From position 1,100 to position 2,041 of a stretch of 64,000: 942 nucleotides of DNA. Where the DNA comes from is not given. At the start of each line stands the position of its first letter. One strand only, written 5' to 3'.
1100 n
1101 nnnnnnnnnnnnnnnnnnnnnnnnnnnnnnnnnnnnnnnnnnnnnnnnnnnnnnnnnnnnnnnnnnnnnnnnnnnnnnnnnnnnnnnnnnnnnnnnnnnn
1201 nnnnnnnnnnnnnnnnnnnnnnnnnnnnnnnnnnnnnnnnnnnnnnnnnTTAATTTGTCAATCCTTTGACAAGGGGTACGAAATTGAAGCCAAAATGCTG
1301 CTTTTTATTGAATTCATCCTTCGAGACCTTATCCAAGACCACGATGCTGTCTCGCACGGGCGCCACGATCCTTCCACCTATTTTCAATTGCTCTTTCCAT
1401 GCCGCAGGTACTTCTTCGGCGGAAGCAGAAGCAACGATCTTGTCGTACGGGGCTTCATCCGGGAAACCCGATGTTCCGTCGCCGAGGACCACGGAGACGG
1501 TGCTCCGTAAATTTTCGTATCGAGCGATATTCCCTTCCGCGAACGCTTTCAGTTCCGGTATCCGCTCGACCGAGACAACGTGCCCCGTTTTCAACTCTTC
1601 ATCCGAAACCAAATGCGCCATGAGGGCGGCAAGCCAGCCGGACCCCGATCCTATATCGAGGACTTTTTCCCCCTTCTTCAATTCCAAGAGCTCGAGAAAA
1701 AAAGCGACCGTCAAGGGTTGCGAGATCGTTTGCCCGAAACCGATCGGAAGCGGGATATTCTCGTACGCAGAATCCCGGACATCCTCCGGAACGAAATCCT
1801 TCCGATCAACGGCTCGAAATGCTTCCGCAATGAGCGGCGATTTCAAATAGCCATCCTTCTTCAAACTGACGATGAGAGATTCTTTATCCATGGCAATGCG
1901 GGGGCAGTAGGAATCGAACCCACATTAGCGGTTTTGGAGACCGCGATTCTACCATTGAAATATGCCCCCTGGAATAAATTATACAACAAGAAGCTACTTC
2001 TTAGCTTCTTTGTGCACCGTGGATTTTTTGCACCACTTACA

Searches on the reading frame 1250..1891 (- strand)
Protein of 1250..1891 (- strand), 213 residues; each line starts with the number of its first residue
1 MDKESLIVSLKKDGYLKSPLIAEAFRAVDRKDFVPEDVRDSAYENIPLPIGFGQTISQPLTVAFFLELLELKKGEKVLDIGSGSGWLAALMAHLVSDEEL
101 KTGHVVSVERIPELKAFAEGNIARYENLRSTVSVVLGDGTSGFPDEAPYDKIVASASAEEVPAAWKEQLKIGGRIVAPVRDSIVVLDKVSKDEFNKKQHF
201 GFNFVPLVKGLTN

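Call 5: search_protein_families(library=pfam, proteins=[window:1250-1891:-], max_evalue=0.01)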
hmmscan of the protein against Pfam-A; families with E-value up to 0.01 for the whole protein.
window:1250-1891:- (213 aa): 8 families
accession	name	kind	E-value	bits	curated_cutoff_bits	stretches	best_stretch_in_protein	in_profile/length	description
PF01135.25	PCMT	-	2e-62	211.1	20.3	1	2-210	2-208/210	Protein-L-isoaspartate(D-aspartate) O-methyltransferase (PCMT)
PF13847.12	Methyltransf_31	-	5.8e-06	26.5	27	1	72-159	2-85/145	Methyltransferase domain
PF13649.12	Methyltransf_25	-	0.00019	22.5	27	1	77-163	1-79/97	Methyltransferase domain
PF13489.12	Methyltransf_23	-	0.0002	21.5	27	1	66-178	14-110/164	Methyltransferase domain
PF05175.20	MTS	-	0.00033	20.8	23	1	63-153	21-103/170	Methyltransferase small domain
PF08241.18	Methyltransf_11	-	0.00069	20.6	21.2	1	78-162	1-74/95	Methyltransferase domain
PF13679.12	Methyltransf_32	-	0.0017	18.7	27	1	71-123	23-74/143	Methyltransferase domain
PF02353.26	CMAS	-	0.0074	16.1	27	1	62-93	51-82/273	Mycolic acid cyclopropane synthetase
